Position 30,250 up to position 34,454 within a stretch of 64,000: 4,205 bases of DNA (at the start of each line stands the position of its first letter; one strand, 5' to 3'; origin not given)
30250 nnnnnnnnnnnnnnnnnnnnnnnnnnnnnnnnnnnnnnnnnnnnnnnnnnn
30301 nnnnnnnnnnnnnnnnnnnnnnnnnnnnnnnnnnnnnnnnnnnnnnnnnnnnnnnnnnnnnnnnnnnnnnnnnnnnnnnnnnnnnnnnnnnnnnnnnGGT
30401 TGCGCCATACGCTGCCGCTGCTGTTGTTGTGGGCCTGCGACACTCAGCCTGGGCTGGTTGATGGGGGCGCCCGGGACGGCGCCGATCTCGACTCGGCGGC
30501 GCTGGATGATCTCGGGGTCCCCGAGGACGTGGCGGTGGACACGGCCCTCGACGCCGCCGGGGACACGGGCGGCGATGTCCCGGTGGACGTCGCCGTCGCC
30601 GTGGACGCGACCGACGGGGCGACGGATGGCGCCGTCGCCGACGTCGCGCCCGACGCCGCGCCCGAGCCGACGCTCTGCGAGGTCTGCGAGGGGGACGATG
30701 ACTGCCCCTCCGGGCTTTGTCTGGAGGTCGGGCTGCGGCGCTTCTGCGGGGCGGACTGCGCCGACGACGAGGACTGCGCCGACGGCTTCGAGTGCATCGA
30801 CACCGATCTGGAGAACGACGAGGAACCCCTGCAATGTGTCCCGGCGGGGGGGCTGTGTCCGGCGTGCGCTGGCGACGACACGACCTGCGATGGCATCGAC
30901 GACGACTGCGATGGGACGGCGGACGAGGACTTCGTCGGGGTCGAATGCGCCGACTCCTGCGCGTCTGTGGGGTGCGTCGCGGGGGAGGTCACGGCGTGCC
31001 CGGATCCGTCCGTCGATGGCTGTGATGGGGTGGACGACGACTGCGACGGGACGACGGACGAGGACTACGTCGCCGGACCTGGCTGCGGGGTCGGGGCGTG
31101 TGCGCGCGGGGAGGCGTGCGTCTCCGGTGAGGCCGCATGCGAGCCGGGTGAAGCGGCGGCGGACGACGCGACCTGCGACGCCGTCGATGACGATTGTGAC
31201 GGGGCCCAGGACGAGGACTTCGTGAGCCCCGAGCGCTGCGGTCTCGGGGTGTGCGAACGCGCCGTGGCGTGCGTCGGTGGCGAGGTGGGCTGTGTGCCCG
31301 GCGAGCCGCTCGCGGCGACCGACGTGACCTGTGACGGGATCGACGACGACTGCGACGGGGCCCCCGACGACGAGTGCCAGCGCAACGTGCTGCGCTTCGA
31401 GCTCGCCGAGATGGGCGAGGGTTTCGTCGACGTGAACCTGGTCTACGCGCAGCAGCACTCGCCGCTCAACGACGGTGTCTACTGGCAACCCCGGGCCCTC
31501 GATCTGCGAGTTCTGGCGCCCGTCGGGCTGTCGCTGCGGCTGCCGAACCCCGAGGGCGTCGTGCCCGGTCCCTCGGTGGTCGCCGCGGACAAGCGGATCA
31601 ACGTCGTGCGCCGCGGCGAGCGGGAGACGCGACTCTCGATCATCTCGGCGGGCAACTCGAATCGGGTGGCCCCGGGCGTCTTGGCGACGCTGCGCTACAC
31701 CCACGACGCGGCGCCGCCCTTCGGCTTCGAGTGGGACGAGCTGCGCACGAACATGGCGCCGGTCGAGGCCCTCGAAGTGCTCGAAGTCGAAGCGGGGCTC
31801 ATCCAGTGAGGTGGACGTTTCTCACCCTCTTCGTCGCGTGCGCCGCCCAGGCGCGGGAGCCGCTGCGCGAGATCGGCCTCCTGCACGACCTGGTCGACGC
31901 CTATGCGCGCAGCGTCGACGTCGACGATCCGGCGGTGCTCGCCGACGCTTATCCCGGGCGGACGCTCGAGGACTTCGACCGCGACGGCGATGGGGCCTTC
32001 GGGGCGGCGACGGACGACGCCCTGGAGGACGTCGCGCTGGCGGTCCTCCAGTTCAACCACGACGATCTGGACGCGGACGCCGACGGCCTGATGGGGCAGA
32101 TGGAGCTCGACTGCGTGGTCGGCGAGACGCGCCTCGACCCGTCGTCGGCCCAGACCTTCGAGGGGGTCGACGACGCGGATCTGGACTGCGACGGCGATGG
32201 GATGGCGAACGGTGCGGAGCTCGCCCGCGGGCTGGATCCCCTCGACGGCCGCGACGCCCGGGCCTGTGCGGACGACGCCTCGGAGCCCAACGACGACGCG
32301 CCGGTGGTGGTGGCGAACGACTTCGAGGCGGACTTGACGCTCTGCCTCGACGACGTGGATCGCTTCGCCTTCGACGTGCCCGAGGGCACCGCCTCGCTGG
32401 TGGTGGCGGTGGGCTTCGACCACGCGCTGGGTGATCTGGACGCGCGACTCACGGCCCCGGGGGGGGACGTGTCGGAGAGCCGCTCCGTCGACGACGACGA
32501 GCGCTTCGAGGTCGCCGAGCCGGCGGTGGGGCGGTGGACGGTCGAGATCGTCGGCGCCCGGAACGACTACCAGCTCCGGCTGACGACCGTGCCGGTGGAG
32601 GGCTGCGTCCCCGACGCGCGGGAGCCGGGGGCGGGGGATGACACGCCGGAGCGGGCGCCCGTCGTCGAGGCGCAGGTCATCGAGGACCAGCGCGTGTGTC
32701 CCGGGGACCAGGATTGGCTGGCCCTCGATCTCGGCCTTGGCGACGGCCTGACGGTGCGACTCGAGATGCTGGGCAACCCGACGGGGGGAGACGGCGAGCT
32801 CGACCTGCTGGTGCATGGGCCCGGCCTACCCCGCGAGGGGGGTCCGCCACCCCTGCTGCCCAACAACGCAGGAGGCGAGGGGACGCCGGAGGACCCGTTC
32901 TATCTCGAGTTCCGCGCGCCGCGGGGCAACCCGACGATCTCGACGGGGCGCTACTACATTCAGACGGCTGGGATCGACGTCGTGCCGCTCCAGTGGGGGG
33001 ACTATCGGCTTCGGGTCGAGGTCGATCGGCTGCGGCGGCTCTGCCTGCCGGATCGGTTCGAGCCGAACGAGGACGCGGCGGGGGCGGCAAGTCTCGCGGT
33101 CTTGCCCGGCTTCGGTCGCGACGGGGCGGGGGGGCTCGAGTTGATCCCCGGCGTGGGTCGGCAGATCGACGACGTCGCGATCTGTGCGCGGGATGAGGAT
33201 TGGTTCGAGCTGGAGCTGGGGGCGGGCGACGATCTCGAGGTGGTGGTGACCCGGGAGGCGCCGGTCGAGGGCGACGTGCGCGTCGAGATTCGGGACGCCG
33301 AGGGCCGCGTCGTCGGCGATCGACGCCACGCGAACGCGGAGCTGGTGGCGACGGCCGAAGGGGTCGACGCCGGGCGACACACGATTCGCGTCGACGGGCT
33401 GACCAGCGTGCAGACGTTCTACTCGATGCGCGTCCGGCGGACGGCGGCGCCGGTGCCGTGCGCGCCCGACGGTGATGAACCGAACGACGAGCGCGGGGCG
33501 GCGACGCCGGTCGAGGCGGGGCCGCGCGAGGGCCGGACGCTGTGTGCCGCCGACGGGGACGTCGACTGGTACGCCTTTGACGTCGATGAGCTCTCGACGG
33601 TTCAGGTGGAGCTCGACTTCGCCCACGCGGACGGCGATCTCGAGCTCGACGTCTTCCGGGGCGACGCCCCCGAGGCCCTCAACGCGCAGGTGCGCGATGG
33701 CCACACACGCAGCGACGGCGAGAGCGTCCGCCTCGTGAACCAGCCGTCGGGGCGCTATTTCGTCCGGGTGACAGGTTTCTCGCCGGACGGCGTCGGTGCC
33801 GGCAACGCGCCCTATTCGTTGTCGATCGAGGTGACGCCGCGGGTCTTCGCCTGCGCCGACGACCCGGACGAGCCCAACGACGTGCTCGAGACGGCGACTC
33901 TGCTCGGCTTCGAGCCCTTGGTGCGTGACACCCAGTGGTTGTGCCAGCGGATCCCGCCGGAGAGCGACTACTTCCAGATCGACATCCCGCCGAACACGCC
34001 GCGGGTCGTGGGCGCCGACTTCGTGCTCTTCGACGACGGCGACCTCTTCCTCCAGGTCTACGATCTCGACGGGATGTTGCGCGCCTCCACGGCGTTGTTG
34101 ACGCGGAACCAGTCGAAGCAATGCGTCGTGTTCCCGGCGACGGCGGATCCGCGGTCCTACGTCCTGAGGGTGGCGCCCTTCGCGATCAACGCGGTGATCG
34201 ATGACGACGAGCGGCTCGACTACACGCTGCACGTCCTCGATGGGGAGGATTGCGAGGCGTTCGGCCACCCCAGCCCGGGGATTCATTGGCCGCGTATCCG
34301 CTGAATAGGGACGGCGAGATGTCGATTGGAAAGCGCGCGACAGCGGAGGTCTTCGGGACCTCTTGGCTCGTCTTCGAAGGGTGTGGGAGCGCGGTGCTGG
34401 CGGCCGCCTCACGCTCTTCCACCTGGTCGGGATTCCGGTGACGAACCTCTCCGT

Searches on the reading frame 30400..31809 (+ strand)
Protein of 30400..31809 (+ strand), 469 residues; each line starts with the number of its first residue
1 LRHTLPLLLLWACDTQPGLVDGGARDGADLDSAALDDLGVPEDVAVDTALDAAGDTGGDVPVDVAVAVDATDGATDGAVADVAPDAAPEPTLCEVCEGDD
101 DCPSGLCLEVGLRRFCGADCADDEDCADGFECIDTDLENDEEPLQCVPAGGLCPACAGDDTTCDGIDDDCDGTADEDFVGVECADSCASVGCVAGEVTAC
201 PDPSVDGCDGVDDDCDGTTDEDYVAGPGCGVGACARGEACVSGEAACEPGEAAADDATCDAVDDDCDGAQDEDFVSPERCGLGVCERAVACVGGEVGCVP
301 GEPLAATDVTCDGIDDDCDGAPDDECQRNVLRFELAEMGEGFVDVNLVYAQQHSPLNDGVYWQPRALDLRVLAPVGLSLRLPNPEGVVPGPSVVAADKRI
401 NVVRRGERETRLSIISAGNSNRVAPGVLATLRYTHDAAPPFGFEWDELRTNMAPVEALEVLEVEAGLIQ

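Call 19: search_protein_families(library=pfam, proteins=[window:30400-31809:+], max_evalue=0.01)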
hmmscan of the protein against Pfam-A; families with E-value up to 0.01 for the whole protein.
window:30400-31809:+ (469 aa): 1 family
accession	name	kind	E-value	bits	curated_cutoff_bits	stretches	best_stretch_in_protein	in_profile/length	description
PF11617.13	Cu-binding_MopE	-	0.0023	18.6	27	0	306-324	13-30/30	Putative metal-binding motif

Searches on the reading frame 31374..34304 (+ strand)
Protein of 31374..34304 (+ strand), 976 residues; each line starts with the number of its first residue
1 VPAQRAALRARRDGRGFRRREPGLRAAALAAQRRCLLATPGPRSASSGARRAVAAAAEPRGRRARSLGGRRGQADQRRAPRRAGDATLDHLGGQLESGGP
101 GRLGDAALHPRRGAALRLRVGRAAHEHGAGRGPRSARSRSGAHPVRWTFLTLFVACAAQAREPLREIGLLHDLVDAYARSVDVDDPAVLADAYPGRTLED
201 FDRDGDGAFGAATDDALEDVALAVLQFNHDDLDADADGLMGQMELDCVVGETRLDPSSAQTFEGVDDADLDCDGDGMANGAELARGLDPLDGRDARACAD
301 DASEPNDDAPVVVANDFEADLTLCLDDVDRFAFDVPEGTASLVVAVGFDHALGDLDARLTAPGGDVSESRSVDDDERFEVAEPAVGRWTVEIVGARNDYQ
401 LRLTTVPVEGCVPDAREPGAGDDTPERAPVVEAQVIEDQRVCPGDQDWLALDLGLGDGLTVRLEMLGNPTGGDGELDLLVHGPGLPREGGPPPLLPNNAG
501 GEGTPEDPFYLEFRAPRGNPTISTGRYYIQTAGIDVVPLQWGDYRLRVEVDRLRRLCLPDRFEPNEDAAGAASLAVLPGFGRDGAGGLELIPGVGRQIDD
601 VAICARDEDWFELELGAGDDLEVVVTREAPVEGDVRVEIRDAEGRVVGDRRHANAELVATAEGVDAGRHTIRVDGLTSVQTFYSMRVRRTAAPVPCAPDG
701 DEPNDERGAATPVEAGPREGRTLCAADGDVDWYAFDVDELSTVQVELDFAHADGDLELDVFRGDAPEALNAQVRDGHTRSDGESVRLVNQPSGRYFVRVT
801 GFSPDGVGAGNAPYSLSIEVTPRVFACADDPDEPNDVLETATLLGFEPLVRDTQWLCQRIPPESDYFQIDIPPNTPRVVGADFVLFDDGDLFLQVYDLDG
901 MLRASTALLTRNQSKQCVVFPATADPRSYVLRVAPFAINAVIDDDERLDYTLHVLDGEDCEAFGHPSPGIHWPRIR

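Call 19: search_protein_families(library=pfam, proteins=[window:31374-34304:+], max_evalue=0.01)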
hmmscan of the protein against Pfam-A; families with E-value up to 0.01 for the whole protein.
window:31374-34304:+ (976 aa): 2 families
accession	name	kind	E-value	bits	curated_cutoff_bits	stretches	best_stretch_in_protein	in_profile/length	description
PF04151.21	PPC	-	1.2e-16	61.8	25.9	2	729-801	1-70/70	Bacterial pre-peptidase C-terminal domain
PF18884.5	TSP3_bac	-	0.0046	17.2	25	1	271-291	1-21/22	Bacterial TSP3 repeat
